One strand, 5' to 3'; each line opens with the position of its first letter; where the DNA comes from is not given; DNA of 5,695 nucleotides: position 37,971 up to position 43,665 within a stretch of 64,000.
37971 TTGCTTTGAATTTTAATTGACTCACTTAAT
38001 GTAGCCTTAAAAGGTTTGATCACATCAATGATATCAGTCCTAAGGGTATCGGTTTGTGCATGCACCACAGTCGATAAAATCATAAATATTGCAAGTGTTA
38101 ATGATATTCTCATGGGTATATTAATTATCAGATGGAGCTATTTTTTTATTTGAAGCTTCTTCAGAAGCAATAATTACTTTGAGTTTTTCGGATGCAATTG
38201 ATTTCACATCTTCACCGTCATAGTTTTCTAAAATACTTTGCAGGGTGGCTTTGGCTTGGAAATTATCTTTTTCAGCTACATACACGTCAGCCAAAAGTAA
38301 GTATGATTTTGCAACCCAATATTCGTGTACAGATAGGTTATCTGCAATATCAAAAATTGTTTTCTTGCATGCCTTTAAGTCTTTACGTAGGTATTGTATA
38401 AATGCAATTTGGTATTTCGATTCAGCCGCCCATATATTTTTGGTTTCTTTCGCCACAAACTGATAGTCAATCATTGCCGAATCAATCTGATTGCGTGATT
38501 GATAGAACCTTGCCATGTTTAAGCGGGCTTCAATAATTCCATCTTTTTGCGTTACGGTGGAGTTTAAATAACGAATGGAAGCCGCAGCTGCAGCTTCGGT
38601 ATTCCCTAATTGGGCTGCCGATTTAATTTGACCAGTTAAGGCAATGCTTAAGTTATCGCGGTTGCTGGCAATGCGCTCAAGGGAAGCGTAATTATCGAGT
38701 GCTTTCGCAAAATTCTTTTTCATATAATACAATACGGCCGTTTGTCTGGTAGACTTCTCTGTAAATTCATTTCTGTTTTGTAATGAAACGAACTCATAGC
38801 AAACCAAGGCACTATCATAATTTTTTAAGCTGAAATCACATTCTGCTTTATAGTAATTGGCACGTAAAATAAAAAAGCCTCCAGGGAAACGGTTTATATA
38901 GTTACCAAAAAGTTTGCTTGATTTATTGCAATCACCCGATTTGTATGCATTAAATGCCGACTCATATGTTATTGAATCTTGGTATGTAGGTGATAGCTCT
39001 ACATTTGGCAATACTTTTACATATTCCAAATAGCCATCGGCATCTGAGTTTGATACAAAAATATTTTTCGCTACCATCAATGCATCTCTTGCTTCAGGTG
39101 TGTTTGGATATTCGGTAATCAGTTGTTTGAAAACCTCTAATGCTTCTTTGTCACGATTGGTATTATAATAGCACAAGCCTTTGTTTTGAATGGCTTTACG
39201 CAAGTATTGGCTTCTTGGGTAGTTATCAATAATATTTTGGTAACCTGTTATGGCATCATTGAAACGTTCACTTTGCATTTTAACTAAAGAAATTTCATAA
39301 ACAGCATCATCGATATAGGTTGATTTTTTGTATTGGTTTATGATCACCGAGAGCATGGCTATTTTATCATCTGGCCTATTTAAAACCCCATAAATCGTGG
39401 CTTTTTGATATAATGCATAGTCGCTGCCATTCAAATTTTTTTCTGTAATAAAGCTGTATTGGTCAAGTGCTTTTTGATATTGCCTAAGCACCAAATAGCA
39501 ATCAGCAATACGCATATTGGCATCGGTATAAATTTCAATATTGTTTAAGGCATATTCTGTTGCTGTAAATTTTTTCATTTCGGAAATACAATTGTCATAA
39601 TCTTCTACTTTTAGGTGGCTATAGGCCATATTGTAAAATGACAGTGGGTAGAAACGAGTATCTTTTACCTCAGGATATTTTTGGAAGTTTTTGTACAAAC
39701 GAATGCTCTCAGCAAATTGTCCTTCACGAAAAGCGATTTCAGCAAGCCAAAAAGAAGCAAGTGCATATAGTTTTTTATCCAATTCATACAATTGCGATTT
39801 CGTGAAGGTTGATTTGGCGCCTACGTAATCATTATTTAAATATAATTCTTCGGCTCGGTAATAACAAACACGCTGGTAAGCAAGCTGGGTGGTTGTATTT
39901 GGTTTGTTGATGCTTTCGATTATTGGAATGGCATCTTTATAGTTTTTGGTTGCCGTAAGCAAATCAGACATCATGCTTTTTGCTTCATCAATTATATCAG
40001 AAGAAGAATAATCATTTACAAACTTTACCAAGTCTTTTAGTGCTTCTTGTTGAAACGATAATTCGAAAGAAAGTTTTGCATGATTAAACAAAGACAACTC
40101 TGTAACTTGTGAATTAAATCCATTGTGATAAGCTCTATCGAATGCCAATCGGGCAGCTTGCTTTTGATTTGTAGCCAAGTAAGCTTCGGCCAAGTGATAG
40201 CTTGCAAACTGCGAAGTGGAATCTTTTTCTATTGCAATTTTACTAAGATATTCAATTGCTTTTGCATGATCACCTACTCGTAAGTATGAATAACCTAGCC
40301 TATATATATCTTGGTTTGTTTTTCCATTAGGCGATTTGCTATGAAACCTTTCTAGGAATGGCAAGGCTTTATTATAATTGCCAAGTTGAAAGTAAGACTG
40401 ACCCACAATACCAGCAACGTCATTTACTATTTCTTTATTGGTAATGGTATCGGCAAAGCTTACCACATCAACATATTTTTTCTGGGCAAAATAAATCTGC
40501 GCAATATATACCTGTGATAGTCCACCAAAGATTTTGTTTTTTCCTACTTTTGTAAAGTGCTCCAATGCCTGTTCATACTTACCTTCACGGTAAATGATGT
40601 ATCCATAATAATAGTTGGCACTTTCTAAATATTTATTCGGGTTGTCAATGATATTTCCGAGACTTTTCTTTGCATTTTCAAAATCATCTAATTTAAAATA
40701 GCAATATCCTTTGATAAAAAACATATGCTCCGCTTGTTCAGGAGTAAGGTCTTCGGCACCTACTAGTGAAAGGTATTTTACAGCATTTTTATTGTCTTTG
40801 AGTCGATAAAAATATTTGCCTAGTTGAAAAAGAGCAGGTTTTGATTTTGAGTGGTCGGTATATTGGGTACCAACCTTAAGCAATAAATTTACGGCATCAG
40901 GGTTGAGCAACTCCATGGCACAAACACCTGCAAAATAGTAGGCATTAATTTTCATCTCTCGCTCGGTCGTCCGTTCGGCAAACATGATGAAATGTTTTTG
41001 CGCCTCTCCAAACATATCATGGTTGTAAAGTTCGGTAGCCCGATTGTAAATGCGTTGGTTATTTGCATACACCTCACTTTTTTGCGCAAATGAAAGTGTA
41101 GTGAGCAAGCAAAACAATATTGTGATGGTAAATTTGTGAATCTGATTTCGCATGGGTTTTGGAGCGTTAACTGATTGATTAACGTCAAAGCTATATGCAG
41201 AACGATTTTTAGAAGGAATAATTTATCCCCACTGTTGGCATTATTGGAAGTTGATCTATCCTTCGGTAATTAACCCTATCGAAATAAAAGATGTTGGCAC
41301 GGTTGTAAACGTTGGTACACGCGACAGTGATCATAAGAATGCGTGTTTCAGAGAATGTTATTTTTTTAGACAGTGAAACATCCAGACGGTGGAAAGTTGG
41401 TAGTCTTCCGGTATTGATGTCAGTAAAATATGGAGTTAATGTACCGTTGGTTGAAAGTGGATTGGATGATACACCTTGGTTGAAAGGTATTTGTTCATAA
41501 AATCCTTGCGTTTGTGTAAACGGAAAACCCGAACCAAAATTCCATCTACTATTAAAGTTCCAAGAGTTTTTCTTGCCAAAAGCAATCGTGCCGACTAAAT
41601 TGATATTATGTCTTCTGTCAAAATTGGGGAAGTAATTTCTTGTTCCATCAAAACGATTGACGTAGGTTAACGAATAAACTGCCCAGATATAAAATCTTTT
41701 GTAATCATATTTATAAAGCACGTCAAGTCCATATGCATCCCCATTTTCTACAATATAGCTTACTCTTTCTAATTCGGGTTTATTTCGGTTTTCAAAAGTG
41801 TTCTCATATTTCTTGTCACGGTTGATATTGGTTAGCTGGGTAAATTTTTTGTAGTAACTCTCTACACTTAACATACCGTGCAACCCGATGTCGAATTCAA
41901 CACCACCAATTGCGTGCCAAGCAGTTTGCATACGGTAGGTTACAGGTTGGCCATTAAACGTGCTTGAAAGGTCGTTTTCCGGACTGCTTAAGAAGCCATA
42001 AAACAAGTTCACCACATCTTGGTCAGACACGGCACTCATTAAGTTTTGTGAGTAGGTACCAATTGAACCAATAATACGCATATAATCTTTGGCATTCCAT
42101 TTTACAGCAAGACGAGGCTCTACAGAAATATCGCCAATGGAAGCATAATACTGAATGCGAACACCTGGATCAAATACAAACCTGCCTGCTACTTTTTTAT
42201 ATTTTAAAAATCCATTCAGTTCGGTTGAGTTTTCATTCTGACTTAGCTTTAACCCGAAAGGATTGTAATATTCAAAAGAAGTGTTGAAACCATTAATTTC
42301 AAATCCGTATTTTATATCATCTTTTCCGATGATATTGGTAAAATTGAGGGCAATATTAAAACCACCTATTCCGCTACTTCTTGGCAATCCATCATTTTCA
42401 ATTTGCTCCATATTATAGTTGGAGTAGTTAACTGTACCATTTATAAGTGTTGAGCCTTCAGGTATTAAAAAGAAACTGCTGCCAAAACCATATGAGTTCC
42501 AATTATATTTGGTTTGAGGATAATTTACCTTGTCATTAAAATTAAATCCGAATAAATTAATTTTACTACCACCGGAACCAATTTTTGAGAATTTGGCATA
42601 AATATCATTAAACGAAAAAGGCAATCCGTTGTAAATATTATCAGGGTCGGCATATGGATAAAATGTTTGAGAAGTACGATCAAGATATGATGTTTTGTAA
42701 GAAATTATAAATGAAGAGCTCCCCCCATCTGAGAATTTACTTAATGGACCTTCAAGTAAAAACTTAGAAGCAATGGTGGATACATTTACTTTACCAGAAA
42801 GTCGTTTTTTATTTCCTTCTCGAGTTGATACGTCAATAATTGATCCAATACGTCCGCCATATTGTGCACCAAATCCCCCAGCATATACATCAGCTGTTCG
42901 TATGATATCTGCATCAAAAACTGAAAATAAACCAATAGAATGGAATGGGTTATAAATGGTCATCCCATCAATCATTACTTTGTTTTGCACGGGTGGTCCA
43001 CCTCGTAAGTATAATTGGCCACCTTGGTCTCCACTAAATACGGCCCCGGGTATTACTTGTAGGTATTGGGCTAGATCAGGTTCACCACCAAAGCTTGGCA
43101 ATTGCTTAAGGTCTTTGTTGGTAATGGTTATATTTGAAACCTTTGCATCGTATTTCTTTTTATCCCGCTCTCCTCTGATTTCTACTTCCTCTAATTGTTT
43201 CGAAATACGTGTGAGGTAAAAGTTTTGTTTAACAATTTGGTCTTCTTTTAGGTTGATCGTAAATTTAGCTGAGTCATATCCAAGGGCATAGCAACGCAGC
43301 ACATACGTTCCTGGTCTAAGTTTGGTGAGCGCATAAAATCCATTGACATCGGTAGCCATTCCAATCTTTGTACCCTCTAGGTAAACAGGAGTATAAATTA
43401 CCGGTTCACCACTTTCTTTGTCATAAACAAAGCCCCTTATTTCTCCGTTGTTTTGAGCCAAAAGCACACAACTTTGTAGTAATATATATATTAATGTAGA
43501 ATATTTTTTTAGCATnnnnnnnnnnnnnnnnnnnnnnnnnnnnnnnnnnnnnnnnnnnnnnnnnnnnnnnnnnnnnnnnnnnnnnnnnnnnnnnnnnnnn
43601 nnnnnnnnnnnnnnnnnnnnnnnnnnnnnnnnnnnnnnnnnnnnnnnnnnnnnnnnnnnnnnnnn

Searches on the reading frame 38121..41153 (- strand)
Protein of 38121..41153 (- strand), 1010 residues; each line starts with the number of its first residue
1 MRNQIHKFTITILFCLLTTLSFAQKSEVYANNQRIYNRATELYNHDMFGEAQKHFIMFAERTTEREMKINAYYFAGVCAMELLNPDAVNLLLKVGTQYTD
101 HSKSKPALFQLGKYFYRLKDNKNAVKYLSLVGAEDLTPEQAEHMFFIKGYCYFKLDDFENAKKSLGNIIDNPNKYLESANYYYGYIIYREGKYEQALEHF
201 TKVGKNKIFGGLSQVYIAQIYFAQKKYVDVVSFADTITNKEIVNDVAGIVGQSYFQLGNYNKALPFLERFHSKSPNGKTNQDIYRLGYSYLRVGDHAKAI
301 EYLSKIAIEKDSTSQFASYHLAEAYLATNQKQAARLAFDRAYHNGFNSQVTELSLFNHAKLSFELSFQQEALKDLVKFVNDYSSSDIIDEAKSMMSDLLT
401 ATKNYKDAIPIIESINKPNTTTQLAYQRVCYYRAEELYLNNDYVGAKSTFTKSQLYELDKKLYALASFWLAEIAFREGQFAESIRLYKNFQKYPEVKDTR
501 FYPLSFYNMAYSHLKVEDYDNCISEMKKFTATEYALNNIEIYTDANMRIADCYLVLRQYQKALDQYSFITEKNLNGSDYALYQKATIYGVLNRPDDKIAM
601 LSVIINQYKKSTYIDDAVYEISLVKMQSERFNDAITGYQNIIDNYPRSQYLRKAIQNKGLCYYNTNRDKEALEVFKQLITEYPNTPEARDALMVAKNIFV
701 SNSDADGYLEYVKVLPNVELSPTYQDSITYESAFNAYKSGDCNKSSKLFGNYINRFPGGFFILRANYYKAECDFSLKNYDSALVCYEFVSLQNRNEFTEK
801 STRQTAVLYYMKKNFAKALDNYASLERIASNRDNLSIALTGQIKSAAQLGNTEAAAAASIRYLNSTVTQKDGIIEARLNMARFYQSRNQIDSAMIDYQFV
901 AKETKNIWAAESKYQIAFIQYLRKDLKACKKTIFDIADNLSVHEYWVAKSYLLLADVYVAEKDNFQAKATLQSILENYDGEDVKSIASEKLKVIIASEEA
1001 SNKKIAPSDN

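Call 79: search_protein_families(library=pfam, proteins=[window:38121-41153:-], max_evalue=0.00001)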
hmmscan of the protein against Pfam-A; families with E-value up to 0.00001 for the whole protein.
window:38121-41153:- (1010 aa): 13 families
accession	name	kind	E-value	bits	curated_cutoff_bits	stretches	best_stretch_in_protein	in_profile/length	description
PF13174.12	TPR_6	-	2.3e-36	122.4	26.3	0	657-685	5-33/33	Tetratricopeptide repeat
PF07719.23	TPR_2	-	3e-30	102.2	27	0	654-684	3-33/34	Tetratricopeptide repeat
PF14559.12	TPR_19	-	1.1e-24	87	25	0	292-341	3-51/68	Tetratricopeptide repeat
PF13432.12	TPR_16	-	5.1e-22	78.4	32.7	0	284-344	1-60/65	Tetratricopeptide repeat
PF00515.34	TPR_1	-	2.1e-21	75.2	27.8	0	284-305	5-26/34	Tetratricopeptide repeat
PF12895.13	ANAPC3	-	1.6e-20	73.6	27.2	1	258-340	3-81/82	Anaphase-promoting complex, cyclosome, subunit 3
PF13424.12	TPR_12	-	1.2e-17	64.3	30.1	0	763-828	3-74/77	Tetratricopeptide repeat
PF13428.12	TPR_14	-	2.4e-17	62.1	23.5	0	659-692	8-41/44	Tetratricopeptide repeat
PF13181.12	TPR_8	-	7.2e-14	51.1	25.7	0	654-684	3-33/34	Tetratricopeptide repeat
PF09976.15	TPR_21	-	2.9e-10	40.7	25.5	0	905-1000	34-128/193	Tetratricopeptide repeat-like domain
PF13371.12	TPR_9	-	1.5e-07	31.7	35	0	251-278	36-63/73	Tetratricopeptide repeat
PF25063.1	ARM_TT21_C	-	2e-07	31.5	35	0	88-207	37-159/209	Tetratricopeptide repeat protein 21 C-terminal ARM domain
PF21545.3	T7SS_EccA1_N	-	1.6e-06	28.1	27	0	191-312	113-237/272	T7SS, ESX-1 secretion system protein EccA1, N-terminal domain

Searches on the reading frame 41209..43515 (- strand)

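Call 79: search_protein_families(library=pfam, proteins=[window:41209-43515:-], max_evalue=0.00001)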
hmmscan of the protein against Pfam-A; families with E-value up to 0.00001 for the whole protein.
window:41209-43515:- (768 aa): 3 families
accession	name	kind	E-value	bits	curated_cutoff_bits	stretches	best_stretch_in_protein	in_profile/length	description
PF13715.12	CarbopepD_reg_2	-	4.7e-17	62.2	32.2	1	26-111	1-86/88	CarboxypepD_reg-like domain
PF13620.12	CarboxypepD_reg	-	7.6e-13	49.1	32.3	1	26-102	2-82/82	Carboxypeptidase regulatory-like domain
PF07715.20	Plug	-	4.7e-10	40.4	23.9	1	123-221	4-101/107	TonB-dependent Receptor Plug Domain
